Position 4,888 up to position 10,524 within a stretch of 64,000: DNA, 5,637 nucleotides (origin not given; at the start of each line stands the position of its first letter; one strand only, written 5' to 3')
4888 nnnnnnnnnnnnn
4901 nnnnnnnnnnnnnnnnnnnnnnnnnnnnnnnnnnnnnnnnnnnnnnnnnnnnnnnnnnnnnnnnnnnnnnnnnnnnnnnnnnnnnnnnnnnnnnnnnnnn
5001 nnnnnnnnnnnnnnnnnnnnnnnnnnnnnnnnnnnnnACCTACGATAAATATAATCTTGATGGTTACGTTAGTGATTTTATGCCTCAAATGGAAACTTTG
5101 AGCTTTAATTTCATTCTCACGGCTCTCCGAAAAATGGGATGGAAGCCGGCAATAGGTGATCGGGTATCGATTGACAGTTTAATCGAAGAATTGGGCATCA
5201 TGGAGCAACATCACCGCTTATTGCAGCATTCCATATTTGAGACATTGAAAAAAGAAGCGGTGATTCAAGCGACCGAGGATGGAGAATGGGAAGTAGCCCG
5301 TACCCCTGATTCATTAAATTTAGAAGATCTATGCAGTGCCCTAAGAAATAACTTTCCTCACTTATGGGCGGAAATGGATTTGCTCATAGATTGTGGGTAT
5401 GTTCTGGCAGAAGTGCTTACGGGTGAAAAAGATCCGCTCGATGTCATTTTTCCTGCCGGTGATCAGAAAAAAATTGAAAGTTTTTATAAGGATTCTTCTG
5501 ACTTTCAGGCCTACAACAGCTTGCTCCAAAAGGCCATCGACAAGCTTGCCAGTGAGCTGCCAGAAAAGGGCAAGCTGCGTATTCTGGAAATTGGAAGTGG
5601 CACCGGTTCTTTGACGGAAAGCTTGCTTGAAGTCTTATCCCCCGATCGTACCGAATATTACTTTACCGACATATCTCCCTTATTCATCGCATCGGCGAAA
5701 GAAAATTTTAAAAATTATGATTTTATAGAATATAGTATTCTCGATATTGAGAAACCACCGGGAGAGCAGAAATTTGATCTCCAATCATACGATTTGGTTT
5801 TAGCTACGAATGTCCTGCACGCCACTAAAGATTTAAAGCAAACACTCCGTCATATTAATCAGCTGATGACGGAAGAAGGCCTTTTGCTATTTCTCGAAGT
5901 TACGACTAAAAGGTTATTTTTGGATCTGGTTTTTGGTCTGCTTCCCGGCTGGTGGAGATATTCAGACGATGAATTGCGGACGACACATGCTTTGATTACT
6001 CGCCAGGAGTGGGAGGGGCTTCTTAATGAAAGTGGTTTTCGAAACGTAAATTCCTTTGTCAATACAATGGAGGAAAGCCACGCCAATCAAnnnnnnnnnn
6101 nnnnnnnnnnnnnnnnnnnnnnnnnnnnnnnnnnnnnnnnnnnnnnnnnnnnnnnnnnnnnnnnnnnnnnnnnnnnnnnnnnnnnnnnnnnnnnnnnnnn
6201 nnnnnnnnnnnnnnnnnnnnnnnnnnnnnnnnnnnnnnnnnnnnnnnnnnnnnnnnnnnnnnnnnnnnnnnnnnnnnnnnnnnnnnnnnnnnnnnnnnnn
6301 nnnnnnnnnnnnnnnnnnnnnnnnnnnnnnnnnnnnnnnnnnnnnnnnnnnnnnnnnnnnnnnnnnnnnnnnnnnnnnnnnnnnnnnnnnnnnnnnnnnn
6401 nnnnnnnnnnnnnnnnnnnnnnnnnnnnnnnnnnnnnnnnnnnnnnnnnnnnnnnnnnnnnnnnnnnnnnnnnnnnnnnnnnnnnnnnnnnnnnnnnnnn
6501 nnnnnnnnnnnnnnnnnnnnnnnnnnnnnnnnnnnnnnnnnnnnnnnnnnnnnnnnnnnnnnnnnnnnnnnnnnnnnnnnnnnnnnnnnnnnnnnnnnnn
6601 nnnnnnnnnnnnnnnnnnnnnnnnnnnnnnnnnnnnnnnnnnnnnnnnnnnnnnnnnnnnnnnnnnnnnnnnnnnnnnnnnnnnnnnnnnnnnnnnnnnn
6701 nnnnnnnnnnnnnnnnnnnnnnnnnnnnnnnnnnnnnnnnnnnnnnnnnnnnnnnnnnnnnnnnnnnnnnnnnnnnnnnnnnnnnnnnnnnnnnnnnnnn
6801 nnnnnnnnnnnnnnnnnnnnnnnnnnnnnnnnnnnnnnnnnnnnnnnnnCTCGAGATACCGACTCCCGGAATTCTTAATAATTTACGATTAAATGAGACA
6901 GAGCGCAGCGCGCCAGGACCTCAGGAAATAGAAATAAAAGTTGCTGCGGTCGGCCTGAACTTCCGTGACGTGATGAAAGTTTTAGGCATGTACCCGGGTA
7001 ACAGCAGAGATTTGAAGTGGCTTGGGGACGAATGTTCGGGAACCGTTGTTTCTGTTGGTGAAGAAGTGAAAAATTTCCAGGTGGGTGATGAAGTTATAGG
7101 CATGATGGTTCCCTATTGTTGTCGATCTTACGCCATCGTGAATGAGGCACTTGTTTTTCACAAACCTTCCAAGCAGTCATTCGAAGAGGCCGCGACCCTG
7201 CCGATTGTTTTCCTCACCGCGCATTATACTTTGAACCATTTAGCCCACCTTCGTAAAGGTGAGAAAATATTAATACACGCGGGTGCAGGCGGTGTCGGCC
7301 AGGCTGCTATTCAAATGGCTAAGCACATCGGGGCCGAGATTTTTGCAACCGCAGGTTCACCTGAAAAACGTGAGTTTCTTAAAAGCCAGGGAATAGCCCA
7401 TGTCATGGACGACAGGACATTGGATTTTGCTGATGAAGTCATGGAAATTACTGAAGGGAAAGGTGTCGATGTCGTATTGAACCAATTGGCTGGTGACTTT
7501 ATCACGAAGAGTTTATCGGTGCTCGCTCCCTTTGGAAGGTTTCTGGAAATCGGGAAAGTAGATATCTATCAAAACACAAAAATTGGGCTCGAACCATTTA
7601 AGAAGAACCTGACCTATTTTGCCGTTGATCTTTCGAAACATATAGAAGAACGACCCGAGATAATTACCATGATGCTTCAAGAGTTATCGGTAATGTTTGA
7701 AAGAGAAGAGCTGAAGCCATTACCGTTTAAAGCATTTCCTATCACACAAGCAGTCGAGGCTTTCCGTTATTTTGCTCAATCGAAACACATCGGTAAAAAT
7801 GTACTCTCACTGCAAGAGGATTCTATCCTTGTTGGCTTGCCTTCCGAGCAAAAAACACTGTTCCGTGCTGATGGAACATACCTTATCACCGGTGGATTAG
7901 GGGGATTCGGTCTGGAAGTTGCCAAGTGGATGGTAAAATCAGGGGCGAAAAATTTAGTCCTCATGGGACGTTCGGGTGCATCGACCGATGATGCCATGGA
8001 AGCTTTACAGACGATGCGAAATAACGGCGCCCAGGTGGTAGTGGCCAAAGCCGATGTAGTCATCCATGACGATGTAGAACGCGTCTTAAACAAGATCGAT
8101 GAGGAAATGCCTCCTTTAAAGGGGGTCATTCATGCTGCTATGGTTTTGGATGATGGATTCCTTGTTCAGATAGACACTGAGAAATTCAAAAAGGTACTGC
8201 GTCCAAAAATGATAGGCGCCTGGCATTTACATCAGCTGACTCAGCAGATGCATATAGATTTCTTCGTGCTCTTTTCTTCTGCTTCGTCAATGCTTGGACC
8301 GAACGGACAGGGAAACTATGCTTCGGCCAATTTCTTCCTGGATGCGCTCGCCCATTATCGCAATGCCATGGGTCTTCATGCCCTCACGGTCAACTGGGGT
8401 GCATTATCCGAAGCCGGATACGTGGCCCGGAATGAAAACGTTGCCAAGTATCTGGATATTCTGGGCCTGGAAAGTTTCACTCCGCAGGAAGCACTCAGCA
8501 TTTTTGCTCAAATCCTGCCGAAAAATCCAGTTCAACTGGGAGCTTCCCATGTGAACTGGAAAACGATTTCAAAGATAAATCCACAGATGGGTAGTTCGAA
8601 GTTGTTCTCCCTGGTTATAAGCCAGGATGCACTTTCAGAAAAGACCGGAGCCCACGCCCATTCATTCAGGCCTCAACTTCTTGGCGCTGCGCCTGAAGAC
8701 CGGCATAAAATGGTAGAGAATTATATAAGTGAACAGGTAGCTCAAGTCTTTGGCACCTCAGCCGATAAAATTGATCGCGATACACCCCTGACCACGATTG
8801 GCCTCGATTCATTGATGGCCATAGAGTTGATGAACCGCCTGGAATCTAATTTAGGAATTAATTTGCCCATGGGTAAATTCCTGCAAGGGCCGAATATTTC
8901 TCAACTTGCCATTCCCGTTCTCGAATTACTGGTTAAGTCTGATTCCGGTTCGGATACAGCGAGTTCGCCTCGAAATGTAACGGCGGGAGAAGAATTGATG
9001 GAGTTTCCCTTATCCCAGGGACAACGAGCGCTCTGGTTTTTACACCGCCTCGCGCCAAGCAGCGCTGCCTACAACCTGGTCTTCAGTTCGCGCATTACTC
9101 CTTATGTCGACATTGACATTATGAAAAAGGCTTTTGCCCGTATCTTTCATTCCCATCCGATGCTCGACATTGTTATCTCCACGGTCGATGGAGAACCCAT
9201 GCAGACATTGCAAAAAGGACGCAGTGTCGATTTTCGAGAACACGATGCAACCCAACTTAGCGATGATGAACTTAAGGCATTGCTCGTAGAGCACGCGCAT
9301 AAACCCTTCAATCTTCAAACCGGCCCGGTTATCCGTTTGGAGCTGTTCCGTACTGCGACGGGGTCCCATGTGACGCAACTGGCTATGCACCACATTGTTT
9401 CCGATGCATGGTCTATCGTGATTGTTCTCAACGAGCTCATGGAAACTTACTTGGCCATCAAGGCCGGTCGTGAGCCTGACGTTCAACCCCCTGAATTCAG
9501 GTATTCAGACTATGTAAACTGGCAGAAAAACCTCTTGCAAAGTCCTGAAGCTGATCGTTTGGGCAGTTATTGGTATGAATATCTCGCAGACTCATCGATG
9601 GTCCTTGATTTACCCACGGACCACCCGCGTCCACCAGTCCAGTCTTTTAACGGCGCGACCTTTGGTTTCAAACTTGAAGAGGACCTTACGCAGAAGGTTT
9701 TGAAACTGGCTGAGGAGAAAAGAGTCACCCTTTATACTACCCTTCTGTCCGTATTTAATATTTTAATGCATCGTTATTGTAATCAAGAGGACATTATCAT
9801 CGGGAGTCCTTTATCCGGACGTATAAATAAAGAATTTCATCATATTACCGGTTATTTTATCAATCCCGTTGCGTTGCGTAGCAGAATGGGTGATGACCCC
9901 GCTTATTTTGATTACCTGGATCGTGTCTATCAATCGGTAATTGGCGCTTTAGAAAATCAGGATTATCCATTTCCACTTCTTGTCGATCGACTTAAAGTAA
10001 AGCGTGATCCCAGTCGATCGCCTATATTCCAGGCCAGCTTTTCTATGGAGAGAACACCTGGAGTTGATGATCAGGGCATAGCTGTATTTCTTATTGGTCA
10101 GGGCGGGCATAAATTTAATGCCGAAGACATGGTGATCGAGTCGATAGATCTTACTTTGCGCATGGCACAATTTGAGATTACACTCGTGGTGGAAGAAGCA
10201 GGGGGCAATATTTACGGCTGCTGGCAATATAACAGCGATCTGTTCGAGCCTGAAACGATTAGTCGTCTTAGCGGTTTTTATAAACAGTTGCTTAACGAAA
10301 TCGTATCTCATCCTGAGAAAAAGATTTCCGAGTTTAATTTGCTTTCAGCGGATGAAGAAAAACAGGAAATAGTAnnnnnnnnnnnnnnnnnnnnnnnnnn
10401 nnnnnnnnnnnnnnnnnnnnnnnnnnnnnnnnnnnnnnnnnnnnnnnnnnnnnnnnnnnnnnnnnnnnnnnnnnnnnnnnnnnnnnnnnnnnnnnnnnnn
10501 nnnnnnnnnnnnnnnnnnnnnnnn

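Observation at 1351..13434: One bacterial polypeptide carries a complete highly reducing, C-methylating PKS module fused to an NRPS module, the domain order seen in fungal PKS-NRPS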

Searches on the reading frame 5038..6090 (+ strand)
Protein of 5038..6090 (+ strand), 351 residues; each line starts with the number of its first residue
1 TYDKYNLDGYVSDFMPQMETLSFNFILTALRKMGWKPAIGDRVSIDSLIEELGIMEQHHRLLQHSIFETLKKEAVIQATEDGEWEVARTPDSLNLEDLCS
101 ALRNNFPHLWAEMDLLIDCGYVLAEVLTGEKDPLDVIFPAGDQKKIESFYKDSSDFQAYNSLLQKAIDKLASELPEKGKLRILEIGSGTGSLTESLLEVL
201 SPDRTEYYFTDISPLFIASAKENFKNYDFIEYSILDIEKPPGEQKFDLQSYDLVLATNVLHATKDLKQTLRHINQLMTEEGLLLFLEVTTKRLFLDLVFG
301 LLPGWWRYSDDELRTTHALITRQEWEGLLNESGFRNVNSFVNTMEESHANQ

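Call 57: search_solved_structures(query=window:5038-6090:+, max_evalue=0.001, show_alignments=1)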
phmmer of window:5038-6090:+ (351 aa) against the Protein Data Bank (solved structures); distinct sequences matched with E-value up to 0.001: 11.
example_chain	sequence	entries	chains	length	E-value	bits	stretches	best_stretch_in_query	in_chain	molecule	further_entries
5thy_A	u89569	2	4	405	4.9e-76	259.3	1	11-339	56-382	CurJ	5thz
6cca_A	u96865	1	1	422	3.1e-40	141.7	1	18-338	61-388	DisA protein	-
5mpt_A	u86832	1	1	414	5.4e-40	140.9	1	7-347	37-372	Citrinin polyketide synthase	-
7dmb_A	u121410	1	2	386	4.6e-36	127.9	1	179-339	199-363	Putative methyltransferase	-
6d6y_A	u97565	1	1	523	9.7e-36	126.9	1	17-337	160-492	AprA Methyltransferase 2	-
6kjg_A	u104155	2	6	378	5.2e-31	111.3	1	176-338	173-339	Dual-functional monooxygenase/methyltransferase psoF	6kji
7cpx_A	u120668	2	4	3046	6.3e-29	104.5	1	94-341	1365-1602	Lovastatin nonaketide synthase, polyketide synthase component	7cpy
7v2s_A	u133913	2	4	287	1.1e-05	28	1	148-285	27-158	Methyltranfer_dom domain-containing protein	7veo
8x8i_A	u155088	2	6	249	0.00043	22.8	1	169-294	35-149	Malonyl-[acyl-carrier protein] O-methyltransferase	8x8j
8zsa_A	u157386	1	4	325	0.00082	21.9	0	166-296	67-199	4VPMT2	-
9fce_A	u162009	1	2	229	0.00084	21.9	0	160-278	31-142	SAM dependent methyltransferase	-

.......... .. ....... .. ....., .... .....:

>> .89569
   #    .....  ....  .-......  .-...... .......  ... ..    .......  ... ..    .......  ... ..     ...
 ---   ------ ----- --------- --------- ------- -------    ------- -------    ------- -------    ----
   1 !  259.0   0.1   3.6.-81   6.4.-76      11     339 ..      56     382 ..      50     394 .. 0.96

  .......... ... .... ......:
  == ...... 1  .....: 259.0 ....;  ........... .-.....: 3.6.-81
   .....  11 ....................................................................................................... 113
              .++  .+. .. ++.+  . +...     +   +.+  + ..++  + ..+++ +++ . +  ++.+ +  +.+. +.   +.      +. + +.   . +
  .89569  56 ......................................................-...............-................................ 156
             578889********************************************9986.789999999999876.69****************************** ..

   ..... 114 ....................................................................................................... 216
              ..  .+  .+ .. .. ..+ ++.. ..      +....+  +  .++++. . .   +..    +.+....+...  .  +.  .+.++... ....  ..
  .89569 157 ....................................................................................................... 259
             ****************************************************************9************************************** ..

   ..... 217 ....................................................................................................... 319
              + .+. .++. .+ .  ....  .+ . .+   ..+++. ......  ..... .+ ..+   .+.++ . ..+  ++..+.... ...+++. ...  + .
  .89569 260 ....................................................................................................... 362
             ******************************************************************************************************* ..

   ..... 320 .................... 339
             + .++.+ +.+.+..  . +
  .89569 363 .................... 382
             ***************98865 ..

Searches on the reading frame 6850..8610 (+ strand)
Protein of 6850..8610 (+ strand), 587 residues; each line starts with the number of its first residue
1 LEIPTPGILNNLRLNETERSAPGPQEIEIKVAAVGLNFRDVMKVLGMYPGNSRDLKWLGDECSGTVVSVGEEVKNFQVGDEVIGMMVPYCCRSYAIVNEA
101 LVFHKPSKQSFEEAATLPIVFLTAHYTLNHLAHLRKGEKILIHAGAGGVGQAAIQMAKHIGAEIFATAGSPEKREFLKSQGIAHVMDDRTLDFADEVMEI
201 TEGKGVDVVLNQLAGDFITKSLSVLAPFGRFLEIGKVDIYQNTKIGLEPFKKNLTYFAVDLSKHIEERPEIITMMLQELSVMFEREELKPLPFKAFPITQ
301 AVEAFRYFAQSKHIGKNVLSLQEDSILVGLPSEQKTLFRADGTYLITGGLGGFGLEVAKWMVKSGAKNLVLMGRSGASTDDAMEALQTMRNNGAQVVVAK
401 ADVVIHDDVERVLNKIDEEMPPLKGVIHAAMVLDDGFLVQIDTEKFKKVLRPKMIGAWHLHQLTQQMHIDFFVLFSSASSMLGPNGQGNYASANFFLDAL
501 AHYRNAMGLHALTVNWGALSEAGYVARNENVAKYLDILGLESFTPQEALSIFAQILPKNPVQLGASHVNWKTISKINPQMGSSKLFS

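Call 58: search_solved_structures(query=window:6850-8610:+, max_evalue=1e-20)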
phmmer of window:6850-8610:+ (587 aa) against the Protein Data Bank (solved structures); distinct sequences matched with E-value up to 1e-20: 75 (the best 60 are shown).
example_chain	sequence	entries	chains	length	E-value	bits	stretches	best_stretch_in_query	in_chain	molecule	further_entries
5bp4_A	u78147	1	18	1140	1.2e-110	374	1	3-524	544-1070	Mycocerosic acid synthase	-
9d2z_A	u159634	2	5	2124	1.2e-110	374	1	2-524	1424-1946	Mycocerosic acid synthase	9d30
9d2y_A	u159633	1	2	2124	1.2e-110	374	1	2-524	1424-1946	Multifunctional mycocerosic acid synthase membrane-associated MAS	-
3slk_A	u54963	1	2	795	1.4e-105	357.4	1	1-552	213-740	Polyketide synthase extender module 2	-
8g7w_A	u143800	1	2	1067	3e-105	356.2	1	21-527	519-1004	Type I PKS module 4, module 5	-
5dp1_A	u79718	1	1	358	2e-90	307.3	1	3-321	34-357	CurK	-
2vz8_A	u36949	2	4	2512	1.1e-84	288.4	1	31-527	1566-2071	FATTY ACID SYNTHASE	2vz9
9b80_A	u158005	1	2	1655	8e-83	282.2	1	16-527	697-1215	Fatty acid synthase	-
8eyi_E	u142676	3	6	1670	8.1e-83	282.2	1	16-527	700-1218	Fatty acid synthase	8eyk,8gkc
8vf7_A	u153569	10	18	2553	1.7e-82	281.1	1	16-527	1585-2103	Fatty acid synthase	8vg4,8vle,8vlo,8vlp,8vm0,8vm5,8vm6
8vf7_B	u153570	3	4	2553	1.7e-82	281.1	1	16-527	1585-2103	Fatty acid synthase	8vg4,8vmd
6fn6_A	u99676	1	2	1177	2.4e-76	260.8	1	34-528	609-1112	Fatty acid synthase 1, isoform A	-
5dp2_A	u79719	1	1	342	5.2e-73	249.8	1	1-320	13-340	CurF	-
5doz_A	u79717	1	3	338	1.7e-69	238.2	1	2-320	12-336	JamJ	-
5dov_A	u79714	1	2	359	2.1e-69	237.9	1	2-320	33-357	JamJ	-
9ctk_A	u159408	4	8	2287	3.1e-49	171.3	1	33-526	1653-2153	Polyketide synthase 2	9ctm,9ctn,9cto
9cti_A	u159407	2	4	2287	3.1e-49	171.3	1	33-526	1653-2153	EcPKS2 - condensing domain bound to malonyl-CoA and malonyl | Polyketide synthase 2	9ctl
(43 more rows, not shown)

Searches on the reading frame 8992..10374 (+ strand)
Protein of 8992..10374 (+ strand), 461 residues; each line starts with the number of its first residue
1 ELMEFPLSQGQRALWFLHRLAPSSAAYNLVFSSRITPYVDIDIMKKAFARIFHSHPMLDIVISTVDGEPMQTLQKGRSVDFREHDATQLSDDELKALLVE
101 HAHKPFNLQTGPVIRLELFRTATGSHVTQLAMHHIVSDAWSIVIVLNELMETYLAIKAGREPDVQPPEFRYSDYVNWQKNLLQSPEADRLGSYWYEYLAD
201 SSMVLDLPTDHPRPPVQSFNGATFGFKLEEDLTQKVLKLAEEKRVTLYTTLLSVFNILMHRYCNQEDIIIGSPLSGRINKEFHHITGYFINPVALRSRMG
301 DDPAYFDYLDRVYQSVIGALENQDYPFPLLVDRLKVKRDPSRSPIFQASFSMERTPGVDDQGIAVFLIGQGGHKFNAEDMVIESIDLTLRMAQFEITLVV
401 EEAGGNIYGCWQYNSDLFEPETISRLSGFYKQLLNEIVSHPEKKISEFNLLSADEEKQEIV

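Call 86: search_solved_structures(query=window:8992-10374:+, max_evalue=1e-10)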
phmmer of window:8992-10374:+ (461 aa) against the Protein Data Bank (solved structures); distinct sequences matched with E-value up to 1e-10: 44.
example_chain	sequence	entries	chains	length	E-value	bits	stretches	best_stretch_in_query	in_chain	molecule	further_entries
6p1j_A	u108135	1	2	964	5.3e-65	223.3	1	5-455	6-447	Txo2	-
6oyf_A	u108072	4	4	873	1.1e-63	219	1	5-455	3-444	Txo1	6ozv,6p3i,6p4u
2jgp_A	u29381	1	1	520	3.2e-57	197.7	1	5-451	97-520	TYROCIDINE SYNTHETASE 3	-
5u89_A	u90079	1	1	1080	4.5e-56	193.9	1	4-458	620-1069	Amino acid adenylation domain protein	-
7kw2_A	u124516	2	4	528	2.6e-51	178.2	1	7-444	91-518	PCP-C didomain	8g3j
7kvw_A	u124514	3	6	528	3.6e-51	177.7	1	7-444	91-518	PCP-C didomain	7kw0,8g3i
8fx7_A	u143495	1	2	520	4.9e-51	177.3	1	7-435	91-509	PCP-C didomain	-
8fx6_A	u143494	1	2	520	6.8e-51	176.8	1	7-435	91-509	PCP-C didomain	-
4zxh_A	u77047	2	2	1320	7.9e-51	176.6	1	6-450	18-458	ABBFA_003403 | Tyrocidine synthetase 3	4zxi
8xjz_C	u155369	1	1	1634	1.6e-50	175.6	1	5-446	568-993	Peptide synthetase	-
8qnf_A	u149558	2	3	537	3e-47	164.8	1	8-457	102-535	Condensation domain TomBC from the Tomaymycin non-ribosomal peptide synthetase | Tomaymycin non-ribosomal peptide synthetase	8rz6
8z0q_C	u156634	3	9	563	7.3e-45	157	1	4-453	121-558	Special condensation domain in NRPS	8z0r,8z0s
9rde_A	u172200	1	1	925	1.8e-41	145.8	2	5-454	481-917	Bacitracin synthase 3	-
6mfy_A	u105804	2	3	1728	1.4e-34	123.1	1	3-457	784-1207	Linear gramicidin synthase subunit A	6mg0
6mfz_A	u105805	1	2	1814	1.5e-34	122.9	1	3-457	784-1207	Linear gramicidin synthase subunit A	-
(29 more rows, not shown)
